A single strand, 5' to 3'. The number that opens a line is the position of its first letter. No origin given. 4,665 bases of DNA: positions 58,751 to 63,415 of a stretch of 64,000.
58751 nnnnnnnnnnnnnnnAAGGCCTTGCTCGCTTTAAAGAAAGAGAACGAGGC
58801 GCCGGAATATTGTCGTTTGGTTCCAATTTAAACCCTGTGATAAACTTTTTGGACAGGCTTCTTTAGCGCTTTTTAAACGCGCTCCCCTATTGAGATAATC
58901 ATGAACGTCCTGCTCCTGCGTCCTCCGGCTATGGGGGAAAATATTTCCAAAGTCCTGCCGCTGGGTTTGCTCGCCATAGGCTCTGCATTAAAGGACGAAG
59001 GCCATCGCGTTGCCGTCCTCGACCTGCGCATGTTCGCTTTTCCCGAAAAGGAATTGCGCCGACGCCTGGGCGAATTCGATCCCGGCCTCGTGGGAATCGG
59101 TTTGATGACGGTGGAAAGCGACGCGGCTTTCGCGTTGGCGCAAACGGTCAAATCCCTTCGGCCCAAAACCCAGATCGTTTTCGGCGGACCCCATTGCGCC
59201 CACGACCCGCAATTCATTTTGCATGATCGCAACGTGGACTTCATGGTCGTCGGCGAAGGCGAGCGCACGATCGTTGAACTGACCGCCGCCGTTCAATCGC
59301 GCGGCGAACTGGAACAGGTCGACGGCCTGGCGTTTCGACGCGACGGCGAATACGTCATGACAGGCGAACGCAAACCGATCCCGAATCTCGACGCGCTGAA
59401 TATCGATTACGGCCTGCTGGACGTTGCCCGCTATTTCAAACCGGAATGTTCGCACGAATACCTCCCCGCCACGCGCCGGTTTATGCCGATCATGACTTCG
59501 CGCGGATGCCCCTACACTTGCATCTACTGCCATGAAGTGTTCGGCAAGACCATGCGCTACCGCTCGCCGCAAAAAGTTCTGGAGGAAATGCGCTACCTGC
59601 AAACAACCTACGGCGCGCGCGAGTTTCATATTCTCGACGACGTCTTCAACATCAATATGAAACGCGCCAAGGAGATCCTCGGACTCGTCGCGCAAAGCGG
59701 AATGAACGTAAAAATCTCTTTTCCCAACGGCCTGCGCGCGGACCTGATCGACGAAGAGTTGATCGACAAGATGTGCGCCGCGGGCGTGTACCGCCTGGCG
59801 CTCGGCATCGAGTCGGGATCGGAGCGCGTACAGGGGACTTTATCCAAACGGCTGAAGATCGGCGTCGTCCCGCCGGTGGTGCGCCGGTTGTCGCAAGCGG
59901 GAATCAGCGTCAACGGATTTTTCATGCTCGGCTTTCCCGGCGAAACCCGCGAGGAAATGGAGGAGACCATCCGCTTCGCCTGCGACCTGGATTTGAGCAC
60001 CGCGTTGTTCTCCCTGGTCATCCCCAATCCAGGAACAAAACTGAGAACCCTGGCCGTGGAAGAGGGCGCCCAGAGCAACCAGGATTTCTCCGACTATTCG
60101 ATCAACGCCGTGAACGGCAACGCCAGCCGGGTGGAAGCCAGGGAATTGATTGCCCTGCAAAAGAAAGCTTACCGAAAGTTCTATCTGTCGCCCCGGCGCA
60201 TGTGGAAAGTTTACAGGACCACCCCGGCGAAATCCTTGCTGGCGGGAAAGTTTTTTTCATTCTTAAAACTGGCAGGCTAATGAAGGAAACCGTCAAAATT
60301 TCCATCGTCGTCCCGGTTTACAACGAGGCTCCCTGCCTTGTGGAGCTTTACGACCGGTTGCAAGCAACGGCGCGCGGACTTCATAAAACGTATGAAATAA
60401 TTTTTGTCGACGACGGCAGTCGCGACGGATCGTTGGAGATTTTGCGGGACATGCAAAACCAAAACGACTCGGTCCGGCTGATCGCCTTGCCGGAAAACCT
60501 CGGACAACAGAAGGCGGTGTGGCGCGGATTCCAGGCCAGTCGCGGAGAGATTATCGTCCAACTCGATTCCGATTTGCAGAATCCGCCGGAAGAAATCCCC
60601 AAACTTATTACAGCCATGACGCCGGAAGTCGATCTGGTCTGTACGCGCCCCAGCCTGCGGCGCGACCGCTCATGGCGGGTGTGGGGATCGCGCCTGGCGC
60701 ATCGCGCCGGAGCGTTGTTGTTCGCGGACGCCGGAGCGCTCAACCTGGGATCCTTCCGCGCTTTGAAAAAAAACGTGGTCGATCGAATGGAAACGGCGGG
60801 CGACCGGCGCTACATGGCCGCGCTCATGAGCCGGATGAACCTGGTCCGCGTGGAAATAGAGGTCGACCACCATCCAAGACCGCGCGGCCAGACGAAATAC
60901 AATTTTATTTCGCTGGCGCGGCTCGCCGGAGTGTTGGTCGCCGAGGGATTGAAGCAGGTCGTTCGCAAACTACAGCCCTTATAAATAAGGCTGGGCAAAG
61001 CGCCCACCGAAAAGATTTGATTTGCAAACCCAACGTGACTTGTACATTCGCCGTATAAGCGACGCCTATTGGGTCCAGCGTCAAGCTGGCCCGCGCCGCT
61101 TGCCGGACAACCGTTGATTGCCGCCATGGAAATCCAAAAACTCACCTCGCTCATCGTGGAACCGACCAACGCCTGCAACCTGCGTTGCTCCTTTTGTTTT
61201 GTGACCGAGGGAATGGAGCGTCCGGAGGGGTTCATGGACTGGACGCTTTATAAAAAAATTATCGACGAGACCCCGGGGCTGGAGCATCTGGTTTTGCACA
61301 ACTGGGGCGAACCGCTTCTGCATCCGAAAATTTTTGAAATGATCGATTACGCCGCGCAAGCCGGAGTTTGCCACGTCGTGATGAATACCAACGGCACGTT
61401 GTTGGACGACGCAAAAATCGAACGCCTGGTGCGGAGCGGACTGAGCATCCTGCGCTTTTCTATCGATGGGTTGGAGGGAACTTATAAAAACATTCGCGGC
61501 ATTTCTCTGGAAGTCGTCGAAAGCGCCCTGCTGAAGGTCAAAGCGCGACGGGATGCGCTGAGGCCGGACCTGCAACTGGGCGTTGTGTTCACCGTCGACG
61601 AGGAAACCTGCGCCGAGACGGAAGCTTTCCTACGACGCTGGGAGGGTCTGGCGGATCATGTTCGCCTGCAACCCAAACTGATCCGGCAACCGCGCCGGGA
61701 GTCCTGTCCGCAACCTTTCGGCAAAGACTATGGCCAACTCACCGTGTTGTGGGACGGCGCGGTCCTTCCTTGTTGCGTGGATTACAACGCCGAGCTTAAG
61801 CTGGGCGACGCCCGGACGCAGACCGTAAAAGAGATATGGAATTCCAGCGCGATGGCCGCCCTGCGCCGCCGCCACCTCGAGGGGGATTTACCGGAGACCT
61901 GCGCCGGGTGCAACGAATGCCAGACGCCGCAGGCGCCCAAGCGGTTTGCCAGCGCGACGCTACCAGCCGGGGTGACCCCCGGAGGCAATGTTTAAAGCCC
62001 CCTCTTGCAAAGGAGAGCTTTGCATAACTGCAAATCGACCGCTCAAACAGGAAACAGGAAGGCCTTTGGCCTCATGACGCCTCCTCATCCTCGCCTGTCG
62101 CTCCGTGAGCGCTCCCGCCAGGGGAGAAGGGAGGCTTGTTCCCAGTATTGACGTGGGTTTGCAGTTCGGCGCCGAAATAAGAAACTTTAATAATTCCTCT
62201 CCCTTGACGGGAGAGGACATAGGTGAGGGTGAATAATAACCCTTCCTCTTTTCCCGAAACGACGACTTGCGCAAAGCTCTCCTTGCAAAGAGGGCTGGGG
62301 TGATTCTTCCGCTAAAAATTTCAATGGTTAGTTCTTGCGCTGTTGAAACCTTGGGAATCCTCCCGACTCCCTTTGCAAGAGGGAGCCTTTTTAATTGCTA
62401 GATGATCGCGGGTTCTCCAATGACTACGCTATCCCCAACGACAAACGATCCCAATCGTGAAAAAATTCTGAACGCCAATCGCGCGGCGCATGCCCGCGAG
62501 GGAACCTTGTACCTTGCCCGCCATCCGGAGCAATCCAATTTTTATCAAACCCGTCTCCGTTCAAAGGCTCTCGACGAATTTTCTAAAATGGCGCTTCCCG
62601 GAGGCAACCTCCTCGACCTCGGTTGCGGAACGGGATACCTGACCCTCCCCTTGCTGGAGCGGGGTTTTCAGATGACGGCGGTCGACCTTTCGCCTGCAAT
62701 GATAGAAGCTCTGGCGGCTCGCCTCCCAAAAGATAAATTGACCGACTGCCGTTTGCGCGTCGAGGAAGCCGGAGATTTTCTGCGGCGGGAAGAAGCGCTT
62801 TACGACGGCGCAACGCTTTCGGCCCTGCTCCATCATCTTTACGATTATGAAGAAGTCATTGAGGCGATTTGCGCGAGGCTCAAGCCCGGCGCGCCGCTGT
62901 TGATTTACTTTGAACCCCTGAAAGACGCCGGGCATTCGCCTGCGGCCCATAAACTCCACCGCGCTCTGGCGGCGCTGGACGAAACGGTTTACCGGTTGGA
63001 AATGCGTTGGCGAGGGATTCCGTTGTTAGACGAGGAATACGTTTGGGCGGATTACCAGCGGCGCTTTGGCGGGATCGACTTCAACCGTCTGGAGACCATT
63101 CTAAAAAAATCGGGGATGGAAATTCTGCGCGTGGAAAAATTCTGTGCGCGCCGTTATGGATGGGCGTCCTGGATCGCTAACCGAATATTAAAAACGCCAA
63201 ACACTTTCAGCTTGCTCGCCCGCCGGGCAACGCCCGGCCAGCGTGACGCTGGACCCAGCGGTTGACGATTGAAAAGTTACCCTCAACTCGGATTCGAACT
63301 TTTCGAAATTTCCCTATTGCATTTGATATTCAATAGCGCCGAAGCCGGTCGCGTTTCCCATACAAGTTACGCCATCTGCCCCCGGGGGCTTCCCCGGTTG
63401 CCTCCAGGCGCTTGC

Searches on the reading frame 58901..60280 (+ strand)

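Call 52: search_protein_families(library=ncbifam, proteins=[window:58901-60280:+], max_evalue=0.01)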
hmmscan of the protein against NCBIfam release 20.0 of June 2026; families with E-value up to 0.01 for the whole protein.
window:58901-60280:+ (459 aa): 33 families (the best 25 are shown)
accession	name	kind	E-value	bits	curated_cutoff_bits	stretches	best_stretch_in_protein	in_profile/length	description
TIGR02026.1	BchE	equivalog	1.9e-56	192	481.35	1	4-444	3-444/497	magnesium-protoporphyrin IX monomethyl ester anaerobic oxidative cyclase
TIGR03471.1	HpnJ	equivalog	3.6e-52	177.8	577.6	1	77-439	85-444/472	hopanoid biosynthesis associated radical SAM protein HpnJ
NF038361.1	rSAM_Sden_1168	equivalog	2.6e-47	161.6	575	1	10-392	73-480/560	Sden_1168 family B12-binding radical SAM P-methyltransferase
NF050148.1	rSAM_ApyD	equivalog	2.1e-44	152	750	1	21-433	26-435/645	RiPP biosynthesis radical SAM protein ApyD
TIGR04072.2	rSAM_ladder_B12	equivalog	2.3e-43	148.4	360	1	17-394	15-381/443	lipid biosynthesis B12-binding/radical SAM protein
TIGR04479.1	bcpD_PhpK_rSAM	subfamily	1.5e-40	139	600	1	15-359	67-405/504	PhpK family radical SAM P-methyltransferase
TIGR04014.1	B12_SAM_MJ_0865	equivalog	9e-38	130.2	360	1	64-400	42-373/434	methyl-coenzyme M reductase glutamine C-methyltransferase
TIGR03975.1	rSAM_ocin_1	subfamily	9.6e-36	123.4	281.85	1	54-358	122-425/606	RiPP maturation radical SAM C-methyltransferase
TIGR04385.1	B12_rSAM_cofa1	equivalog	2.3e-33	116.1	450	1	3-390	2-399/438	B12 lower ligand biosynthesis radical SAM protein BzaD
TIGR04013.1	B12_SAM_MJ_1487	hypoth_equivalog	1.9e-31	109.3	251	1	64-384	47-356/382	TIGR04013 family B12-binding domain/radical SAM domain-containing protein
TIGR04295.1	B12_rSAM_oligo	hypoth_equivalog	2.8e-26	92.2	400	1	19-321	24-319/422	TIGR04295 family B12-binding domain-containing radical SAM protein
TIGR04190.1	B12_SAM_Ta0216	equivalog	8.3e-24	84.1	500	1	17-363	34-394/554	TIGR04190 family B12-binding domain/radical SAM domain protein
TIGR04367.1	HpnR_B12_rSAM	equivalog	2.3e-22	79.2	650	1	1-354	1-343/490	hopanoid C-3 methylase HpnR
NF033070.1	rSAM_AprD4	equivalog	5.5e-22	78.3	500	1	191-402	193-407/456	AprD4 family radical SAM diol-dehydratase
NF033712.0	B12_rSAM_KedN5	subfamily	2.3e-20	72.4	700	1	71-261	73-262/624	KedN5 family methylcobalamin-dependent radical SAM C-methyltransferase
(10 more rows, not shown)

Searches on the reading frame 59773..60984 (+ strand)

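Call 64: search_protein_families(library=pfam, proteins=[window:59773-60984:+], max_evalue=0.001)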
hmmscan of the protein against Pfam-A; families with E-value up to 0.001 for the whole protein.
window:59773-60984:+ (403 aa): 4 families
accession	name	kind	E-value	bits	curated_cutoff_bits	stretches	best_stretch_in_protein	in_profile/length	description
PF00535.33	Glycos_transf_2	-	2e-31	109.6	23.3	1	177-336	1-164/168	Glycosyl transferase family 2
PF13641.12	Glyco_tranf_2_3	-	8.4e-10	39.5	27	1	176-340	3-175/230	Glycosyltransferase like family 2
PF10111.15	Glyco_tranf_2_2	-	0.00017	21.7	27.3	1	177-278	1-102/276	Glycosyltransferase like family 2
PF13506.12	Glyco_transf_21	-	0.0003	20.7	21.7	1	249-303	22-77/174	Glycosyl transferase family 21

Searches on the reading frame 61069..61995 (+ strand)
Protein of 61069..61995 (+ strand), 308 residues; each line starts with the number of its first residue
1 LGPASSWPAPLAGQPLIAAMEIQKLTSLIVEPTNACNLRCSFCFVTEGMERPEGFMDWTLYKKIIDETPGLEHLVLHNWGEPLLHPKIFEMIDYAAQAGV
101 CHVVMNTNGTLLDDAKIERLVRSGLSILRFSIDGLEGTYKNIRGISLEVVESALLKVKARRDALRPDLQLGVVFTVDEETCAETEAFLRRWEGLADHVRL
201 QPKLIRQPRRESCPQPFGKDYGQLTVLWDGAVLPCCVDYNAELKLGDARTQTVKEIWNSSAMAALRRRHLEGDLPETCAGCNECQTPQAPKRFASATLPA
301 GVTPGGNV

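Call 52: search_protein_families(library=ncbifam, proteins=[window:61069-61995:+], max_evalue=0.01)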
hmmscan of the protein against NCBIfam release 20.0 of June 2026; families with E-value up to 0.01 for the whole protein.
window:61069-61995:+ (308 aa): 73 families (the best 25 are shown)
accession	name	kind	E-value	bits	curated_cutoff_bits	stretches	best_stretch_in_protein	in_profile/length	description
TIGR04317.1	W_rSAM_matur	equivalog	1.4e-32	113.1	380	1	25-183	3-163/349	tungsten cofactor oxidoreductase radical SAM maturase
TIGR04311.1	rSAM_Geo_metal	subfamily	1.6e-29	103.2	400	1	27-189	4-172/423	radical SAM/SPASM family putative metalloenzyme maturase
TIGR04347.1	pseudo_SAM_Halo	equivalog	8.1e-22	78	525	1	23-185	35-193/390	TIGR04347 family pseudo-SAM/SPASM protein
NF033640.1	N_Twi_rSAM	subfamily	4.2e-21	75.5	170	2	223-283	11-71/398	twitch domain-containing radical SAM protein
TIGR04545.1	rSAM_ahbD_hemeb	equivalog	1e-20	74.5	500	1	31-183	5-154/339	heme b synthase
TIGR04054.1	rSAM_NirJ1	equivalog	1.3e-18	66.9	650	1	30-186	40-192/387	putative heme d1 biosynthesis radical SAM protein NirJ1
TIGR04055.1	rSAM_NirJ2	equivalog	6.5e-18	65.3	500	1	32-142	6-115/326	putative heme d1 biosynthesis radical SAM protein NirJ2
TIGR04546.1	rSAM_ahbC_deAc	equivalog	8.2e-18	64.4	650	1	24-184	37-193/390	12,18-didecarboxysiroheme deacetylase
TIGR04051.1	rSAM_NirJ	equivalog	6.3e-17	61.6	515.45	1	33-189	9-161/354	heme d1 biosynthesis radical SAM protein NirJ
TIGR04321.1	spiroSPASM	subfamily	3.3e-16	59.1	250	2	31-122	236-332/510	spiro-SPASM protein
TIGR03962.1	mycofact_rSAM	equivalog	1.6e-15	57.2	265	1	28-160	14-147/339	mycofactocin radical SAM maturase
TIGR02109.1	PQQ_syn_pqqE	equivalog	3.3e-15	55.9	381.35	2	26-141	7-122/358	pyrroloquinoline quinone biosynthesis protein PqqE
TIGR04053.2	TIGR04053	equivalog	2.5e-13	50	395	1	28-187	10-169/366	TIGR04053 family radical SAM/SPASM domain-containing protein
TIGR04251.1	SCM_rSAM_ScmF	equivalog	5.6e-13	49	400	1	31-158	9-139/353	SynChlorMet cassette radical SAM/SPASM protein ScmF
TIGR02668.1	moaA_archaeal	equivalog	5.7e-13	48.5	325.25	1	24-173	8-156/303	GTP 3',8-cyclase MoaA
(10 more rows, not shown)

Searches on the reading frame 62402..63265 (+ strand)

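Call 64: search_protein_families(library=pfam, proteins=[window:62402-63265:+], max_evalue=0.001)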
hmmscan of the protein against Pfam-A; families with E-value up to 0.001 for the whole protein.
window:62402-63265:+ (287 aa): 8 families
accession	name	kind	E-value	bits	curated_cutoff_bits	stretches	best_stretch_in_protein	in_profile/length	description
PF13489.12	Methyltransf_23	-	1.4e-17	64.3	27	1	53-168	6-116/164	Methyltransferase domain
PF13649.12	Methyltransf_25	-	8.2e-16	58.9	27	1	71-163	2-96/97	Methyltransferase domain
PF08242.18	Methyltransf_12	-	9.1e-16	58.8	30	1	71-165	1-97/98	Methyltransferase domain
PF08241.18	Methyltransf_11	-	2.1e-15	57.6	21.2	1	71-167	1-94/95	Methyltransferase domain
PF13847.12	Methyltransf_31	-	9.9e-12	45.2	27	1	67-168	4-109/145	Methyltransferase domain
PF01209.24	Ubie_methyltran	-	6e-07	29.5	20.1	1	63-167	44-150/233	ubiE/COQ5 methyltransferase family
PF05175.20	MTS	-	0.00027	21.1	23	1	66-120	31-87/170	Methyltransferase small domain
PF03848.20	TehB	-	0.00053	19.9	20.4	1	50-120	16-84/193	Tellurite resistance protein TehB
